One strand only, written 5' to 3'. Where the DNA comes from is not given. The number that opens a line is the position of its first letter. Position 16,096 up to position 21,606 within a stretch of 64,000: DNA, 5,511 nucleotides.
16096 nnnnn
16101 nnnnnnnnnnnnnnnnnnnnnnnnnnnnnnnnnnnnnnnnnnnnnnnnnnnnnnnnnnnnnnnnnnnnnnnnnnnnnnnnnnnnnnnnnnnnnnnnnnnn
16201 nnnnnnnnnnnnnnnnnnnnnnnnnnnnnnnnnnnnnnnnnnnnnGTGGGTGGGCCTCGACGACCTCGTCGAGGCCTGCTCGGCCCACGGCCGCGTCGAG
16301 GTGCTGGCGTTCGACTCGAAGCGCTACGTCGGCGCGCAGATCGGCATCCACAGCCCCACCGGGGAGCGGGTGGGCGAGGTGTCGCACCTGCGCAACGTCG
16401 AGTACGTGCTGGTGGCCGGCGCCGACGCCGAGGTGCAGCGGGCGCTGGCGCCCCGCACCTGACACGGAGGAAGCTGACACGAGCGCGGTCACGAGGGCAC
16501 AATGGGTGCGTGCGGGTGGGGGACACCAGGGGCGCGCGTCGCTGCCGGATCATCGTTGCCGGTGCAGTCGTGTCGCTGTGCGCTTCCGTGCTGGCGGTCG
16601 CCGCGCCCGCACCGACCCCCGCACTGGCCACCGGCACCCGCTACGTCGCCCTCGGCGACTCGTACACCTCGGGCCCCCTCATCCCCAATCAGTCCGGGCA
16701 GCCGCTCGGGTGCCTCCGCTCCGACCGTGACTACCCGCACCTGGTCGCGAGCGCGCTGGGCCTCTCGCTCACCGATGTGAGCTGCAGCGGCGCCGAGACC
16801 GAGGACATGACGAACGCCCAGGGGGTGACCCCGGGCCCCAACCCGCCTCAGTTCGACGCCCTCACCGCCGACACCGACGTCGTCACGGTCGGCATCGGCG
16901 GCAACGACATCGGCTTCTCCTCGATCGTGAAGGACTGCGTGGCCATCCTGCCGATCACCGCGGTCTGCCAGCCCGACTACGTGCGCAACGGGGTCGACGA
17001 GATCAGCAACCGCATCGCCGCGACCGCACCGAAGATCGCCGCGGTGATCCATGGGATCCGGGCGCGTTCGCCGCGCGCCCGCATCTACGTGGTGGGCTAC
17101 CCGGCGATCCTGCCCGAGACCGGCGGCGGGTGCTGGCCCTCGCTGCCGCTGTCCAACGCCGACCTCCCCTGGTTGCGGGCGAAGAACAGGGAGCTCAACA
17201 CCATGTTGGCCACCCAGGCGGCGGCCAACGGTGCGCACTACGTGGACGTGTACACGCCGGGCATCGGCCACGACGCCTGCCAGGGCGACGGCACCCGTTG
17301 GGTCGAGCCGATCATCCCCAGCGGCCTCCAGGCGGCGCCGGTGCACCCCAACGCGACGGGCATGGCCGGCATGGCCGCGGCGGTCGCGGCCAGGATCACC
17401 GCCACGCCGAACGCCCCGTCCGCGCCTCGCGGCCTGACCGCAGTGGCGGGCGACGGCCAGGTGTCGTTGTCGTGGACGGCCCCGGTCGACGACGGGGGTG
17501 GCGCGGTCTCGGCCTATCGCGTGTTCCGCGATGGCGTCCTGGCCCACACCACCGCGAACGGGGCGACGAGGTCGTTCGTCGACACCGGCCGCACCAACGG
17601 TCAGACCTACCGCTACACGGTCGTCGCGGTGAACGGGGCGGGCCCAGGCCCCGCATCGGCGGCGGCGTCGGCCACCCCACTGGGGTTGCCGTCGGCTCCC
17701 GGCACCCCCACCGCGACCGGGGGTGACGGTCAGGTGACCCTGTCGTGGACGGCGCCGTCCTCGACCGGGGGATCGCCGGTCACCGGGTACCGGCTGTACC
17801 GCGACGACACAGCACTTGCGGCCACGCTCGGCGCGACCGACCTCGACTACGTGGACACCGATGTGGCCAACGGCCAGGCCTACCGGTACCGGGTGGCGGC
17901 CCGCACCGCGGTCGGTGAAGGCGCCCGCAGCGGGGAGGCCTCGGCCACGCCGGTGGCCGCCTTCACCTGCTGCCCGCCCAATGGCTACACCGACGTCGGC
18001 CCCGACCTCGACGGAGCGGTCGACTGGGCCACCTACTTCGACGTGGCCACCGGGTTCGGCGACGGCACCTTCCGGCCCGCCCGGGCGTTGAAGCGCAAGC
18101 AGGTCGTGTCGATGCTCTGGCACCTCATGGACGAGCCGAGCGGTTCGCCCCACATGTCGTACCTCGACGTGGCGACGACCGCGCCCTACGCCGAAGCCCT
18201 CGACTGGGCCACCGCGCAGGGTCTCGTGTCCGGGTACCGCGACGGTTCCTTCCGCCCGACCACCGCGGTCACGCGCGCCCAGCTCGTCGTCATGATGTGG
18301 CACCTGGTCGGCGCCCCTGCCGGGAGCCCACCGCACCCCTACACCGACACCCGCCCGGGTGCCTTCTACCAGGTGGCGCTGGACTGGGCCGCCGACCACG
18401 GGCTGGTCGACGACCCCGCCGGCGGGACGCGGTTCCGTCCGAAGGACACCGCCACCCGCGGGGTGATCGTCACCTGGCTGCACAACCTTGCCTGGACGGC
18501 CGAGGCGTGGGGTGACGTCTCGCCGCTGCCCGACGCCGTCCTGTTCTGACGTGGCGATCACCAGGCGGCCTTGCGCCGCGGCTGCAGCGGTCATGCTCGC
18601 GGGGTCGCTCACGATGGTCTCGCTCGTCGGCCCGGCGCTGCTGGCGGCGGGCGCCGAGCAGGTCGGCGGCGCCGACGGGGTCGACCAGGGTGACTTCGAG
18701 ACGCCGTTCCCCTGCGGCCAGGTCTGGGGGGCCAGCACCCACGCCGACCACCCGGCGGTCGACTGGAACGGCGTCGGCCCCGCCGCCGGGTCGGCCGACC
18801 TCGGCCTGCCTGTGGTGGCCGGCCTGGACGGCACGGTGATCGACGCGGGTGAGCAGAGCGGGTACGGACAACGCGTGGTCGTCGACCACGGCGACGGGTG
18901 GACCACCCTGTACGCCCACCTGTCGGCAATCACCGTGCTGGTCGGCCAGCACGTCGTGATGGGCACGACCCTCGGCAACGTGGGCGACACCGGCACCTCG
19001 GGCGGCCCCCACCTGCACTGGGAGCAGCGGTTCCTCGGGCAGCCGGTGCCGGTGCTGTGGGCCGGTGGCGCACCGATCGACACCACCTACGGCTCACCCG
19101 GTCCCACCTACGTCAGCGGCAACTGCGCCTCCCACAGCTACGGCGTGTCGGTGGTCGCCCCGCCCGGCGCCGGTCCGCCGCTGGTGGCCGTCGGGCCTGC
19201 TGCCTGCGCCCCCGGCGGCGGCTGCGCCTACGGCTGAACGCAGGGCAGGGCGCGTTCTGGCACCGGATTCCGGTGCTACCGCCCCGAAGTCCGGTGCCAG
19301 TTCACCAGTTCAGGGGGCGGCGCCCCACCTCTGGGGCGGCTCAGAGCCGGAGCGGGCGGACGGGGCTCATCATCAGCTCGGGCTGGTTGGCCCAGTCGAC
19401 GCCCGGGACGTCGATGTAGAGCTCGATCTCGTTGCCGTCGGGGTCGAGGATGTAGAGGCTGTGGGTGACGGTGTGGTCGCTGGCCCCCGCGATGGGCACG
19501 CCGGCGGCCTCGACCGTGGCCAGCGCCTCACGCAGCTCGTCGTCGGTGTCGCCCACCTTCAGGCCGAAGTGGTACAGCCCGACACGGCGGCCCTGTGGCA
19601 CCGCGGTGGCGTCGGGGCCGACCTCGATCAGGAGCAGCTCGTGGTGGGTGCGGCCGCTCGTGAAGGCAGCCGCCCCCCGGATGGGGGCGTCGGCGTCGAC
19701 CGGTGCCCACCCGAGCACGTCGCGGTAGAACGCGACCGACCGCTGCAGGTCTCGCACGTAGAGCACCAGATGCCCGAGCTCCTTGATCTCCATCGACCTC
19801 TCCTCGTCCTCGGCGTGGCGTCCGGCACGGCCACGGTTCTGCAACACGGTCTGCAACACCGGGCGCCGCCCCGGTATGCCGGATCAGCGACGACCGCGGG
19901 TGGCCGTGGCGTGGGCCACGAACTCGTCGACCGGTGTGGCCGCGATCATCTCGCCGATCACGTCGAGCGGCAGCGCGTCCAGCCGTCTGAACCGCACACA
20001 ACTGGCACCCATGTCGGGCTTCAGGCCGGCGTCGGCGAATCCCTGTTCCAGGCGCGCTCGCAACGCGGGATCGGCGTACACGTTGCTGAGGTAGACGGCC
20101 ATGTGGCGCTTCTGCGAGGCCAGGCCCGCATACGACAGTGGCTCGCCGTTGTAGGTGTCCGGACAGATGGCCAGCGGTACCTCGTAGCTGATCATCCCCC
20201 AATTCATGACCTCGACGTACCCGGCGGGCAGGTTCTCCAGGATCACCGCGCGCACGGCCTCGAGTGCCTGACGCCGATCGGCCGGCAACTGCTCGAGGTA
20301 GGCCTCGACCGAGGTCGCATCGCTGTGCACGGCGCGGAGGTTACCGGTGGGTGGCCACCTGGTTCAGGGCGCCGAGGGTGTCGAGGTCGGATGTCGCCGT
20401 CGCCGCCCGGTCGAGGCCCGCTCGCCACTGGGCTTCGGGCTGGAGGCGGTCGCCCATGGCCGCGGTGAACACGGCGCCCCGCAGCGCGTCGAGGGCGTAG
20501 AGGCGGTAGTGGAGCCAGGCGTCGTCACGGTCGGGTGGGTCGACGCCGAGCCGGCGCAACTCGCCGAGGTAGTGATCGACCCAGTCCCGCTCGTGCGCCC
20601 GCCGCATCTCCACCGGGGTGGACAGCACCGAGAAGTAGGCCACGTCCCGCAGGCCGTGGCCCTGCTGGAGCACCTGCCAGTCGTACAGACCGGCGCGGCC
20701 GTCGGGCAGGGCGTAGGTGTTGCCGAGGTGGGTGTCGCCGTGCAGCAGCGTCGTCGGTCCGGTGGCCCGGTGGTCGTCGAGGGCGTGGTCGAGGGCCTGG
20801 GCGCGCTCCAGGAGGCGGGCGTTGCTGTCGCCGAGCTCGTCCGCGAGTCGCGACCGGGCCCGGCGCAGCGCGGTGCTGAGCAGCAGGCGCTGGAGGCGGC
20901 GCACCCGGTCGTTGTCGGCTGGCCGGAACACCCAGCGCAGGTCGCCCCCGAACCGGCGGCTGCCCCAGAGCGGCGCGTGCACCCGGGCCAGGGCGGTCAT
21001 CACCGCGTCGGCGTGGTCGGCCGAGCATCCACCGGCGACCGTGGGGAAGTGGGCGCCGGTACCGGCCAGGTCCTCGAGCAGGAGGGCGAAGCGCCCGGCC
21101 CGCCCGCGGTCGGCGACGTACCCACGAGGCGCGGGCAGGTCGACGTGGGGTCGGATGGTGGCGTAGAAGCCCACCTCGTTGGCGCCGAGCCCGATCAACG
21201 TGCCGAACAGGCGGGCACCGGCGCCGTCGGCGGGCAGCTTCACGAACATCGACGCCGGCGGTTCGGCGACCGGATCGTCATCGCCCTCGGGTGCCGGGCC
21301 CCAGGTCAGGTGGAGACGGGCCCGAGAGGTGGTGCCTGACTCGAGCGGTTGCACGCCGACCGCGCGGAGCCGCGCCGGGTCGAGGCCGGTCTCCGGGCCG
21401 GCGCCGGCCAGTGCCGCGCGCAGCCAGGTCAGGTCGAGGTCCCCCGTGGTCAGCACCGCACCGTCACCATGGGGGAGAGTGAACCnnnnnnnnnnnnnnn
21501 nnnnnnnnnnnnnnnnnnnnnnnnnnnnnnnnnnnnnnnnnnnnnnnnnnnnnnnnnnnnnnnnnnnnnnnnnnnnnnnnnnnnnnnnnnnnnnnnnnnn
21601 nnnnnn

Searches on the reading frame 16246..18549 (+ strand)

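Call 50: search_protein_families(library=pfam, proteins=[window:16246-18549:+], max_evalue=0.0001)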
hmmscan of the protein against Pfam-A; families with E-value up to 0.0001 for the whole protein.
window:16246-18549:+ (767 aa): 5 families
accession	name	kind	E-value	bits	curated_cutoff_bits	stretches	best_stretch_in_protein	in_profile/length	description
PF13472.12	Lipase_GDSL_2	-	3.7e-30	106.2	32.9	1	135-373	1-176/178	GDSL-like Lipase/Acylhydrolase family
PF00395.25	SLH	-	5.6e-20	71.5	20.8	1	639-680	2-43/44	S-layer homology domain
PF00041.27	fn3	-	7.9e-18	64.9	25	2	392-475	1-82/84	Fibronectin type III domain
PF00657.28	Lipase_GDSL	-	5.3e-10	40.2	23.6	1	133-379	1-207/208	GDSL-like Lipase/Acylhydrolase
PF18370.7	RGI_lyase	-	2e-08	34.9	27.8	0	395-461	8-72/86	Rhamnogalacturonan I lyases beta-sheet domain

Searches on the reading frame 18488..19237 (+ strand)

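Call 50: search_protein_families(library=pfam, proteins=[window:18488-19237:+], max_evalue=0.0001)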
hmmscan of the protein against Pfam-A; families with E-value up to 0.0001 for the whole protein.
window:18488-19237:+ (249 aa): 1 family
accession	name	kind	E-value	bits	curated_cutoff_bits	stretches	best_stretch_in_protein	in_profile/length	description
PF01551.29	Peptidase_M23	-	1.3e-25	89.9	28.7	1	103-187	10-94/96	Peptidase family M23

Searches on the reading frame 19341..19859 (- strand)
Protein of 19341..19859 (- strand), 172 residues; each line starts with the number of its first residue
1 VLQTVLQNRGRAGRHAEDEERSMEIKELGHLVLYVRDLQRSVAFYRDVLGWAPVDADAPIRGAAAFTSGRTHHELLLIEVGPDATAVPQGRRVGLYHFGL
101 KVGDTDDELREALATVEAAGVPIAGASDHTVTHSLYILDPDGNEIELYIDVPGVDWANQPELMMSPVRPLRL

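Call 45: search_protein_families(library=pfam, proteins=[window:19341-19859:-], max_evalue=0.00001)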
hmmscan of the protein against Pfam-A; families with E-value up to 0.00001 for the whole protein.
window:19341-19859:- (172 aa): 4 families
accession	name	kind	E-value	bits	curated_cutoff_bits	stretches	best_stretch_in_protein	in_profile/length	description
PF00903.31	Glyoxalase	-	3.4e-20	73.1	20.6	1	28-147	2-121/121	Glyoxalase/Bleomycin resistance protein/Dioxygenase superfamily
PF18029.7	Glyoxalase_6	-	5.1e-09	37.2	23.6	1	31-147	2-105/106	Glyoxalase-like domain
PF22677.2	Ble-like_N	-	9.1e-07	29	24.5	1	30-51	4-25/41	Bleomycin resistance protein-like N-terminal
PF13669.12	Glyoxalase_4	-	5.3e-06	27.1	27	1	30-127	2-97/109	Glyoxalase/Bleomycin resistance protein/Dioxygenase superfamily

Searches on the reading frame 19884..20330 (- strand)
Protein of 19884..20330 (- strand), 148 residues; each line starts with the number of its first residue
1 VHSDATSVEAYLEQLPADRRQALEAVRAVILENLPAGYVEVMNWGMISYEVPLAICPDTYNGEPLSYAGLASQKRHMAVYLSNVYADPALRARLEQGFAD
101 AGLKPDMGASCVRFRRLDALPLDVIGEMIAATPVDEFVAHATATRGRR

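Call 45: search_protein_families(library=pfam, proteins=[window:19884-20330:-], max_evalue=0.00001)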
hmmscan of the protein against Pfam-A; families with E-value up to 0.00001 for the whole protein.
window:19884-20330:- (148 aa): 1 family
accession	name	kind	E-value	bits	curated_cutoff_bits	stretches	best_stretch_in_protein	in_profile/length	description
PF08818.16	DUF1801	-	1.5e-14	54.6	27.2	1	19-131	1-83/85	Domain of unknown function (DU1801)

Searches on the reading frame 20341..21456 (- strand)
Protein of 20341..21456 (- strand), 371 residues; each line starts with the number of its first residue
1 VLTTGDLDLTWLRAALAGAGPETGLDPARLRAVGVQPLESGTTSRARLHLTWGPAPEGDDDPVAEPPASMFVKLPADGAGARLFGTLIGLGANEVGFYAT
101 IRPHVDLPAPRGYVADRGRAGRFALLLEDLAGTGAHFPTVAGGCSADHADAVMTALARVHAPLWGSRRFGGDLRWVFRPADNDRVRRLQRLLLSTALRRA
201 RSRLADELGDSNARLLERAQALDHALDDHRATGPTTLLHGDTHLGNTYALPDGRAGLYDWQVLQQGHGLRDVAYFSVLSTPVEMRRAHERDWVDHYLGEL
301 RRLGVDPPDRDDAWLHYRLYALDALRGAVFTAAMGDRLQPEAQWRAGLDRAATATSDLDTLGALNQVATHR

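Call 46: search_protein_families(library=pfam, proteins=[window:20341-21456:-], max_evalue=0.00001)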
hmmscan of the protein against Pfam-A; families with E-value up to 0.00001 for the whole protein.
window:20341-21456:- (371 aa): 2 families
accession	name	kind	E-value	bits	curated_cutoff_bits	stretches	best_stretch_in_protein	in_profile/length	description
PF01636.29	APH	-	1.1e-08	35.6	23.2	1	93-279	39-214/239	Phosphotransferase enzyme family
PF02958.26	EcKL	-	1.1e-08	35.3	22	1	109-302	78-287/294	Ecdysteroid kinase-like family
